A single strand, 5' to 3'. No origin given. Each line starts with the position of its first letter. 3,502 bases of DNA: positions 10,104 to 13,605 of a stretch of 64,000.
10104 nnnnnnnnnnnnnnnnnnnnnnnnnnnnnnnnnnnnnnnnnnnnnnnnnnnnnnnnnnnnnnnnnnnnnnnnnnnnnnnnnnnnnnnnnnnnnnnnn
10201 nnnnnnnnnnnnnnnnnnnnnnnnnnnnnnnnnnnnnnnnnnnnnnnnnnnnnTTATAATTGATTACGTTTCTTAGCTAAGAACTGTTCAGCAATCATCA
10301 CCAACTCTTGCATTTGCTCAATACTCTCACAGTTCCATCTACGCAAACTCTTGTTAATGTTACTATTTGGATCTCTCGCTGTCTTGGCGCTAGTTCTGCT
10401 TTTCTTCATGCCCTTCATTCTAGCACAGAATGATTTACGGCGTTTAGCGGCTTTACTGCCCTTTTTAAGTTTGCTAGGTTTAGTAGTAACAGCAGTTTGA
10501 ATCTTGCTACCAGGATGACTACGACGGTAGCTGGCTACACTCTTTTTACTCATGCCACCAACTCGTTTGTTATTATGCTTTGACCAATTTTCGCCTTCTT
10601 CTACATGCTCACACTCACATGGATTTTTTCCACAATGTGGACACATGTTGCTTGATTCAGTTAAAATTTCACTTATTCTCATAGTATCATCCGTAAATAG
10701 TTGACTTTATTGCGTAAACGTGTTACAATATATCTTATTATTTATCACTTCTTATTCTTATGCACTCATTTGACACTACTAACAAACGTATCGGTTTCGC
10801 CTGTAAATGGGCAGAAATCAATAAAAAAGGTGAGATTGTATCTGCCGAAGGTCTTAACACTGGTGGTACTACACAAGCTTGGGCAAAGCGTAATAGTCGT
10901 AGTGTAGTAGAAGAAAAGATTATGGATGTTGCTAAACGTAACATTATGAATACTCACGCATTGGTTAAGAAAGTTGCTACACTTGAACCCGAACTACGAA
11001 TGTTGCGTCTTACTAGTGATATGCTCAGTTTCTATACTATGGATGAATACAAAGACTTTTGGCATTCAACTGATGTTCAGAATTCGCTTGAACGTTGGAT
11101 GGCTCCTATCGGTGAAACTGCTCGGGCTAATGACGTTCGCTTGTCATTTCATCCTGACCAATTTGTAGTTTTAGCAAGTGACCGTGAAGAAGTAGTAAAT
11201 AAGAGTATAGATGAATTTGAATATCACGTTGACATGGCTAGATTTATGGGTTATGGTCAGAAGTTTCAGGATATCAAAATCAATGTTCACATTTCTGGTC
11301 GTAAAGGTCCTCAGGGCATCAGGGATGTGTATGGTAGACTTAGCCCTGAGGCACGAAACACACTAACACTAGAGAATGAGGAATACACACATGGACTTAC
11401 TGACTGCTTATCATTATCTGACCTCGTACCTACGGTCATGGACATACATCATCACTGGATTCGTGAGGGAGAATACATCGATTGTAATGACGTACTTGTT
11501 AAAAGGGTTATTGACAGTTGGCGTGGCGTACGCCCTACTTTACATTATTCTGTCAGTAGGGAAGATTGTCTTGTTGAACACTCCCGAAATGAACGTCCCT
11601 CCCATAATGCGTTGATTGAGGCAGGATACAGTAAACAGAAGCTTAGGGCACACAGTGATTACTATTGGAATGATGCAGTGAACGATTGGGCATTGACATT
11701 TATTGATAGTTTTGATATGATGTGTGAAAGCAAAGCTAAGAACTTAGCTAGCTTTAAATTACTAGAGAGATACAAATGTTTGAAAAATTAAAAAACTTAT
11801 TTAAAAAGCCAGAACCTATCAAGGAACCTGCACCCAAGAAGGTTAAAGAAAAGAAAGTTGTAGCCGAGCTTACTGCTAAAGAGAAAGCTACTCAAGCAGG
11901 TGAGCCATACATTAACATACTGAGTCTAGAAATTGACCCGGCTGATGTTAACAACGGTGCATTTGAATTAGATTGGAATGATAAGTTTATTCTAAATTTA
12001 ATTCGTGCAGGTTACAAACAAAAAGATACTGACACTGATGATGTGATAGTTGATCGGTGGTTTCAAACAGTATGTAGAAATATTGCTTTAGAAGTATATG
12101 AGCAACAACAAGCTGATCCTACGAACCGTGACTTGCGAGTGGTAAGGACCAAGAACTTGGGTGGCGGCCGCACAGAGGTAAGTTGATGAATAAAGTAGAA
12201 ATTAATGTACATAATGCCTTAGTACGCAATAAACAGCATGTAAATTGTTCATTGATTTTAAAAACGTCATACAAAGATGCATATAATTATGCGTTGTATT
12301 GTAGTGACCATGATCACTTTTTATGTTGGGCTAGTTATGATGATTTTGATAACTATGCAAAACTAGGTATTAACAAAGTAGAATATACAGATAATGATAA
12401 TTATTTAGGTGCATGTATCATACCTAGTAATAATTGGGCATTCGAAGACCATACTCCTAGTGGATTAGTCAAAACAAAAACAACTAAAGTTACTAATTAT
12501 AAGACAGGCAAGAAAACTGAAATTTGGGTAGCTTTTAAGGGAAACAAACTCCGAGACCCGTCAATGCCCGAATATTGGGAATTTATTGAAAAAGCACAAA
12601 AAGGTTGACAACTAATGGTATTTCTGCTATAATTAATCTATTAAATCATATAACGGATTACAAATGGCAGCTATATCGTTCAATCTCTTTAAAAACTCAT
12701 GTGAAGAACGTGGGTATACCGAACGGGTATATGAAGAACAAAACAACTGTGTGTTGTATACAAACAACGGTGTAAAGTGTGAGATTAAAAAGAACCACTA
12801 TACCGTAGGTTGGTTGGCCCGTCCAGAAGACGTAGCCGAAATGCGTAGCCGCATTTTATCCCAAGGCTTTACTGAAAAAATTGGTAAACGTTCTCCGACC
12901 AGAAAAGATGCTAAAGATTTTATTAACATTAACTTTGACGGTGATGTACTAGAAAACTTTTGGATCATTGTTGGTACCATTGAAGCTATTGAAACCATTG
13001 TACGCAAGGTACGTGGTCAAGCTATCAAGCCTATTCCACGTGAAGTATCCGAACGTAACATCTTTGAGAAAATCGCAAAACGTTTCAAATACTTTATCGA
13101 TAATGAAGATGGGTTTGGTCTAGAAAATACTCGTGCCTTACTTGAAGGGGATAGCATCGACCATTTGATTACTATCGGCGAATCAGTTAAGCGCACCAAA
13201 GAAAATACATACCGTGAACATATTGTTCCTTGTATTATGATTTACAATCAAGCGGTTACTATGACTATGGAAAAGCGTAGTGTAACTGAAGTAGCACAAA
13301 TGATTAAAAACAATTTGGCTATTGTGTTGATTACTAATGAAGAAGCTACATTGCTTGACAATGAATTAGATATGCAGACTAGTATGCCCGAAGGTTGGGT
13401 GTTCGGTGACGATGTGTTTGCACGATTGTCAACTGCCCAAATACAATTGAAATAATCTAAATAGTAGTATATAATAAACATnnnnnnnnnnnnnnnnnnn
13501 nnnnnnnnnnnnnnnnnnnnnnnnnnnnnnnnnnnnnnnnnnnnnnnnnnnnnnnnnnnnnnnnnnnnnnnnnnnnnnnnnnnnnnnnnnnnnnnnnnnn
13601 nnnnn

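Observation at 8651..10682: GIY-YIG-like ORF plus amino-methyltransferase plus convergent basic zinc-finger protein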

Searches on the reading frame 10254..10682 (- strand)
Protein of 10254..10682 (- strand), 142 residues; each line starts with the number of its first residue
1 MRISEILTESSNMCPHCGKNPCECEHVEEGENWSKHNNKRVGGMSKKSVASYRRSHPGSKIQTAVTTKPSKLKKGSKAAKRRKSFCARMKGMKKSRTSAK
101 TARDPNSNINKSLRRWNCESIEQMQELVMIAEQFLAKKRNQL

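Call 3: search_protein_families(library=pfam, proteins=[window:10254-10682:-], max_evalue=0.1)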
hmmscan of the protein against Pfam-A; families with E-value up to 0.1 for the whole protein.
window:10254-10682:- (142 aa): 3 families
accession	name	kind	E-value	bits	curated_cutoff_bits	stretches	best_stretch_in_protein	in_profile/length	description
PF19846.4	DUF6321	-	1.9e-11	44.9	28.5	1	40-116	4-72/72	Domain of unknown function (DUF6321)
PF13248.11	Zn_ribbon_3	-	0.0041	17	27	1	6-19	11-24/26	zinc-ribbon domain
PF03382.20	DUF285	-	0.063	13.5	25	1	106-134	60-88/120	Mycoplasma protein of unknown function, DUF285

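Call 4: search_protein_families(library=phrogs, proteins=[window:10254-10682:-], max_evalue=0.01)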
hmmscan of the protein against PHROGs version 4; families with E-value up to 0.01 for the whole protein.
window:10254-10682:- (142 aa): 8 families
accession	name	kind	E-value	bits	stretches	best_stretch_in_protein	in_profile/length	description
phrog_727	-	unknown function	2.2e-30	107.2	1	11-130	333-441/450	-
phrog_4689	-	unknown function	3.3e-23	83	1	19-118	8-99/99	-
phrog_30733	-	unknown function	5.5e-23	82.9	1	27-118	253-336/336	-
phrog_11180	-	unknown function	4e-21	77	1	25-118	56-141/141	-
phrog_3477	-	unknown function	7.9e-20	71.9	1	27-118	846-928/928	-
phrog_10346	-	unknown function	1.8e-14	54.4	1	28-118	443-525/525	-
phrog_10538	-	unknown function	2.7e-13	51.4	1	23-118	71-156/156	-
phrog_28131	-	unknown function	1.2e-07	32.2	1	24-118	290-372/372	-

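Call 6: search_protein_families(library=ncbifam, proteins=[window:10254-10682:-], max_evalue=0.1)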
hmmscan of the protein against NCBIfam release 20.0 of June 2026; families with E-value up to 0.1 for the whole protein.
window:10254-10682:- (142 aa): 0 families

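Call 7: search_protein_families(library=padloc, proteins=[window:10254-10682:-], max_evalue=0.1)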
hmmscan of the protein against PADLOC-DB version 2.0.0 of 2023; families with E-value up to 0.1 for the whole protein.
window:10254-10682:- (142 aa): 0 families

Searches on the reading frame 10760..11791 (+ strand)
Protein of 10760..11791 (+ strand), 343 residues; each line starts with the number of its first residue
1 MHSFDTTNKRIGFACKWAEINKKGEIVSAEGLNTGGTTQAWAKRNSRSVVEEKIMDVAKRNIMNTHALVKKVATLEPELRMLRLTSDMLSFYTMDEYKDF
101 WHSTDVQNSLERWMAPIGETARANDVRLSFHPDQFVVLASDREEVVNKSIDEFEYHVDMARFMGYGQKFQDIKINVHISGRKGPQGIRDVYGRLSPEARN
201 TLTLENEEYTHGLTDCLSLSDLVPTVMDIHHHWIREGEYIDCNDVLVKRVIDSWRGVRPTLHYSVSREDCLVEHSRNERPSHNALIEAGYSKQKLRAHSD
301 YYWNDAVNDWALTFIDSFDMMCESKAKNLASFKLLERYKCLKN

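Call 3: search_protein_families(library=pfam, proteins=[window:10760-11791:+], max_evalue=0.1)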
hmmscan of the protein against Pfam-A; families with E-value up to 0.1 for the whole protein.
window:10760-11791:+ (343 aa): 1 family
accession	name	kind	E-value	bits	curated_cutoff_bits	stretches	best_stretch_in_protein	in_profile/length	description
PF03851.20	UvdE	-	3.9e-36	125.1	24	1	43-274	23-258/275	UV-endonuclease UvdE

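Call 4: search_protein_families(library=phrogs, proteins=[window:10760-11791:+], max_evalue=0.01)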
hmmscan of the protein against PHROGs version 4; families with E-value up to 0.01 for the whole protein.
window:10760-11791:+ (343 aa): 1 family
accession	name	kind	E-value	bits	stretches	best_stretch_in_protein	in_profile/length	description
phrog_8420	-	DNA, RNA and nucleotide metabolism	8.8e-82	275.6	1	10-337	2-306/309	endonuclease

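Call 6: search_protein_families(library=ncbifam, proteins=[window:10760-11791:+], max_evalue=0.1)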
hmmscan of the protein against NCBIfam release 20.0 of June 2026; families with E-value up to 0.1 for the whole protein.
window:10760-11791:+ (343 aa): 3 families
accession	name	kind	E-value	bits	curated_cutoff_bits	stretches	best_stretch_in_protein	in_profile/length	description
TIGR00629.1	uvde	equivalog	5.8e-34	117.9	124.45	1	9-339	4-311/312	UV DNA damage repair endonuclease UvsE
NF002640.0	PRK02308.1-4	equivalog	3e-24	85.5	456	1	46-252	37-237/308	UV DNA damage repair endonuclease UvsE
NF042997.1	bet_ethrase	equivalog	0.078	12.1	440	0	272-326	76-130/273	beta-etherase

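Call 7: search_protein_families(library=padloc, proteins=[window:10760-11791:+], max_evalue=0.1)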
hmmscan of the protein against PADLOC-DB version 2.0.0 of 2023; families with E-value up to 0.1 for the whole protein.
window:10760-11791:+ (343 aa): 0 families

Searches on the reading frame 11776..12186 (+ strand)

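Call 3: search_protein_families(library=pfam, proteins=[window:11776-12186:+], max_evalue=0.1)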
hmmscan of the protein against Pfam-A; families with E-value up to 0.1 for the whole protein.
window:11776-12186:+ (136 aa): 0 families

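Call 4: search_protein_families(library=phrogs, proteins=[window:11776-12186:+], max_evalue=0.01)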
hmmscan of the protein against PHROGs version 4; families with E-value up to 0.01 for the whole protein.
window:11776-12186:+ (136 aa): 1 family
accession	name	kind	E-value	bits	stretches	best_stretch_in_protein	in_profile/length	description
phrog_13349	-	head and packaging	3e-09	37.7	1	31-122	140-227/241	virion structural protein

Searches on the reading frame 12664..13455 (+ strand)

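Call 3: search_protein_families(library=pfam, proteins=[window:12664-13455:+], max_evalue=0.1)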
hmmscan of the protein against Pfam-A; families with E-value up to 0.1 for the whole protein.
window:12664-13455:+ (263 aa): 1 family
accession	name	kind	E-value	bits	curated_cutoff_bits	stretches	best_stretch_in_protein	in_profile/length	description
PF24510.1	TXNDC16_3rd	-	0.024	15.1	27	0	186-228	19-61/92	TXNDC16 third thioredoxin-like domain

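Call 4: search_protein_families(library=phrogs, proteins=[window:12664-13455:+], max_evalue=0.01)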
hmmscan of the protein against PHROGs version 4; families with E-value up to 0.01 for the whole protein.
window:12664-13455:+ (263 aa): 0 families
